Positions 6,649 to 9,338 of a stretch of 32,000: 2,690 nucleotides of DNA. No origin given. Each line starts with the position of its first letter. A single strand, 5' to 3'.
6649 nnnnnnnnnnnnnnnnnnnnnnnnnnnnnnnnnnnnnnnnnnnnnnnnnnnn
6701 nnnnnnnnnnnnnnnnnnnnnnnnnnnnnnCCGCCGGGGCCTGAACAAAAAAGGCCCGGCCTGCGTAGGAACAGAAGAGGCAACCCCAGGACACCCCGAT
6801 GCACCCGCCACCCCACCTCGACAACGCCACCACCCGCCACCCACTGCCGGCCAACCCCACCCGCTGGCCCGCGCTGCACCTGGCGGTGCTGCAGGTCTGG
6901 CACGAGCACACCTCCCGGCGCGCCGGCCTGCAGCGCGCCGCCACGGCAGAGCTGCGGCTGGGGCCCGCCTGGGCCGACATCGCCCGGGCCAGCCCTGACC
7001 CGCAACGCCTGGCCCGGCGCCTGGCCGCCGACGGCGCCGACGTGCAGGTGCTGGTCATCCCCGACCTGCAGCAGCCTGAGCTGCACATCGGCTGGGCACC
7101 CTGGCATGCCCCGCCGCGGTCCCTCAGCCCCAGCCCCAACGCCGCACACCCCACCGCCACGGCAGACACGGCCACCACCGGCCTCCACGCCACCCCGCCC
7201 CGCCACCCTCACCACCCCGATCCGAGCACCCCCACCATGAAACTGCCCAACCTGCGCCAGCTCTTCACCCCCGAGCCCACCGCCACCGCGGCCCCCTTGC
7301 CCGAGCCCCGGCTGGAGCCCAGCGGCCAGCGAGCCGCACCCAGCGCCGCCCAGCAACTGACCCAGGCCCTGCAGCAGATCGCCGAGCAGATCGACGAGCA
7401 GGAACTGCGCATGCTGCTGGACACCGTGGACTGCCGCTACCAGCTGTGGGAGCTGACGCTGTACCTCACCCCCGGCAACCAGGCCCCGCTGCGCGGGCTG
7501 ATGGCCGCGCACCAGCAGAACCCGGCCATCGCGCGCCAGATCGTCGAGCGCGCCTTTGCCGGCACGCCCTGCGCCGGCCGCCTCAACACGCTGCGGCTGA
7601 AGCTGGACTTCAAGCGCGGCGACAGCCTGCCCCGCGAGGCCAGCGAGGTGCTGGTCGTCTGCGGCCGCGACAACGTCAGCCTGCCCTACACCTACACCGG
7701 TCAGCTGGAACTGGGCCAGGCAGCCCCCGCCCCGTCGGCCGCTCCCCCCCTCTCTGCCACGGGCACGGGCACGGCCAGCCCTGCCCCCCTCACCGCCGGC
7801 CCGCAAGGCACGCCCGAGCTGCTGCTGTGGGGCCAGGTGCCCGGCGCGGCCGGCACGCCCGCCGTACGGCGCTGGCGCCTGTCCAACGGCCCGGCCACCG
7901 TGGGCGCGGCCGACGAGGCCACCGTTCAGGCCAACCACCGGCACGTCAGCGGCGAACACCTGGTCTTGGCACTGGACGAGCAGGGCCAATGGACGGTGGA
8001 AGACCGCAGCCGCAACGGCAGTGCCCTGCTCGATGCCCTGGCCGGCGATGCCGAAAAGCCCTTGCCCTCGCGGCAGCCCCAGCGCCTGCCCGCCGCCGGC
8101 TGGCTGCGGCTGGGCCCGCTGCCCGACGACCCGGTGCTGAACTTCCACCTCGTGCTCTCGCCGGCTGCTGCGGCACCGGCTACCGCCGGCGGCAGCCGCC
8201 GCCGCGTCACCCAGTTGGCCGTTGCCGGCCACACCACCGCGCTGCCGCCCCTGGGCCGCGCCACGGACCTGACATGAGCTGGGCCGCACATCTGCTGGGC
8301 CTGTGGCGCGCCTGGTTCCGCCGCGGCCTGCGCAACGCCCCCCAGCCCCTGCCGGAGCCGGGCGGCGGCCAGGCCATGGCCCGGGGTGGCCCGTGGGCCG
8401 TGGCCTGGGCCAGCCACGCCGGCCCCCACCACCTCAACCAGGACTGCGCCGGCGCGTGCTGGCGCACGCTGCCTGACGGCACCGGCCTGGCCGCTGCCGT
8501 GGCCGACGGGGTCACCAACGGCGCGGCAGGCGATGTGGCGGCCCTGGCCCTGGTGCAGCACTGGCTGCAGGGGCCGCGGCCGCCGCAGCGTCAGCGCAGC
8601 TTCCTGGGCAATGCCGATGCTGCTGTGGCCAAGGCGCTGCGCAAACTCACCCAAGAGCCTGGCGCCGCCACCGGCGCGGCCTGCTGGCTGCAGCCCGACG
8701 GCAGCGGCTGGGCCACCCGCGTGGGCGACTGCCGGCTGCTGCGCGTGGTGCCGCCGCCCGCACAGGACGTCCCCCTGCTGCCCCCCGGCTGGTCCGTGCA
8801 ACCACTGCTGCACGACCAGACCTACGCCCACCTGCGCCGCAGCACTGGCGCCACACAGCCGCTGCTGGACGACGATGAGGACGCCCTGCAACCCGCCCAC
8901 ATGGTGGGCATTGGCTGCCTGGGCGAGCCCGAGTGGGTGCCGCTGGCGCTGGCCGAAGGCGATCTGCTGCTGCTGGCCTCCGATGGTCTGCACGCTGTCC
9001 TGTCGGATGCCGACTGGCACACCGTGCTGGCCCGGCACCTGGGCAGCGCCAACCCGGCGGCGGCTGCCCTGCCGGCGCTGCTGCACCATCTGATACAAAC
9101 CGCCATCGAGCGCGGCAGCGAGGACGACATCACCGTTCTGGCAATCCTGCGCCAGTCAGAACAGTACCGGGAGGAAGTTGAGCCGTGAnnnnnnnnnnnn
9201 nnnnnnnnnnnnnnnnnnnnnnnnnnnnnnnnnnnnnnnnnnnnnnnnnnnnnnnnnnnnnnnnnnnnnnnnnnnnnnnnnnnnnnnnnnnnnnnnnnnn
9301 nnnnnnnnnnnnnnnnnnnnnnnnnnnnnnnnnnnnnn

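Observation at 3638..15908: DGR target is the terminal gene of a SEDS-PBP / FHA / PP2C / kinase-like operon: hypervariable receptor coupled to Ser/Thr signalling and a private peptidoglycan synthase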

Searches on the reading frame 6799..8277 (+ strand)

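Call 4: search_protein_families(library=pfam, proteins=[window:6799-8277:+], max_evalue=0.1)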
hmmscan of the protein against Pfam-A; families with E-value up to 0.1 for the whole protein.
window:6799-8277:+ (492 aa): 2 families
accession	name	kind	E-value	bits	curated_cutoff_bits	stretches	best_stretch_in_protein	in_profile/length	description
PF00498.31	FHA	-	6.7e-05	23.7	20.7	1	367-410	2-46/67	FHA domain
PF16697.10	Yop-YscD_cpl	-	0.082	13.6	33.2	0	358-412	11-65/94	Inner membrane component of T3SS, cytoplasmic domain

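Call 7: search_protein_families(library=ncbifam, proteins=[window:6799-8277:+], max_evalue=0.1)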
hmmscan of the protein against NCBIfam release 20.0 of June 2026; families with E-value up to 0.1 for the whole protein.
window:6799-8277:+ (492 aa): 3 families
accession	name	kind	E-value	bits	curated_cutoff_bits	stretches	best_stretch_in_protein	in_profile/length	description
TIGR03354.1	VI_FHA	hypoth_equivalog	0.0002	21.3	120.25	1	366-441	26-97/420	type VI secretion system-associated FHA domain protein TagH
NF049868.1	FhaB_Rv0019c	equivalog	0.00023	21.3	125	1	352-410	74-132/158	FHA domain-containing protein FhaB/FipA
NF052403.1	ESX1TransRegEspM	equivalog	0.0058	15.5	550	1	362-408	27-72/367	ESX-1 type VII secretion system transcriptional regulator EspM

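Call 92: search_protein_families(library=padloc, proteins=[window:6799-8277:+], max_evalue=0.01)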
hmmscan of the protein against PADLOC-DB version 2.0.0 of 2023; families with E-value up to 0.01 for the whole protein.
window:6799-8277:+ (492 aa): 0 families

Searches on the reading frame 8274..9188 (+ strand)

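Call 4: search_protein_families(library=pfam, proteins=[window:8274-9188:+], max_evalue=0.1)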
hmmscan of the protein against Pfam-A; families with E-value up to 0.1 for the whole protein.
window:8274-9188:+ (304 aa): 2 families
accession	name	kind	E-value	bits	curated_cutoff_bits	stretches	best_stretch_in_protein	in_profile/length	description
PF07228.17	SpoIIE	-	5.9e-07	30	25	1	206-291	99-189/192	Stage II sporulation protein E (SpoIIE)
PF13672.11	PP2C_2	-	8.1e-06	26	24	1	47-247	4-183/209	Protein phosphatase 2C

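Call 7: search_protein_families(library=ncbifam, proteins=[window:8274-9188:+], max_evalue=0.1)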
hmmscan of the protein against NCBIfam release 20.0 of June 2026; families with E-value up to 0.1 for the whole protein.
window:8274-9188:+ (304 aa): 2 families
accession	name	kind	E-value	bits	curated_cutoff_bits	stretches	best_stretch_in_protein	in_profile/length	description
NF033484.1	Stp1_PP2C_phos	equivalog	2.8e-11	43.4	230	2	218-291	166-231/232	Stp1/IreP family PP2C-type Ser/Thr phosphatase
NF011149.0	PRK14559.1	equivalog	0.0081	14.9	374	1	219-292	560-630/642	serine/threonine phosphatase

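Call 92: search_protein_families(library=padloc, proteins=[window:8274-9188:+], max_evalue=0.01)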
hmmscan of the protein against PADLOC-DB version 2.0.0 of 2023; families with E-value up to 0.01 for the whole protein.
window:8274-9188:+ (304 aa): 1 family
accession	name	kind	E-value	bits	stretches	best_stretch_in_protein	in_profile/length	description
PDLC04518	PDC-M21C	-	2.4e-05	21.7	0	43-155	5-115/243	-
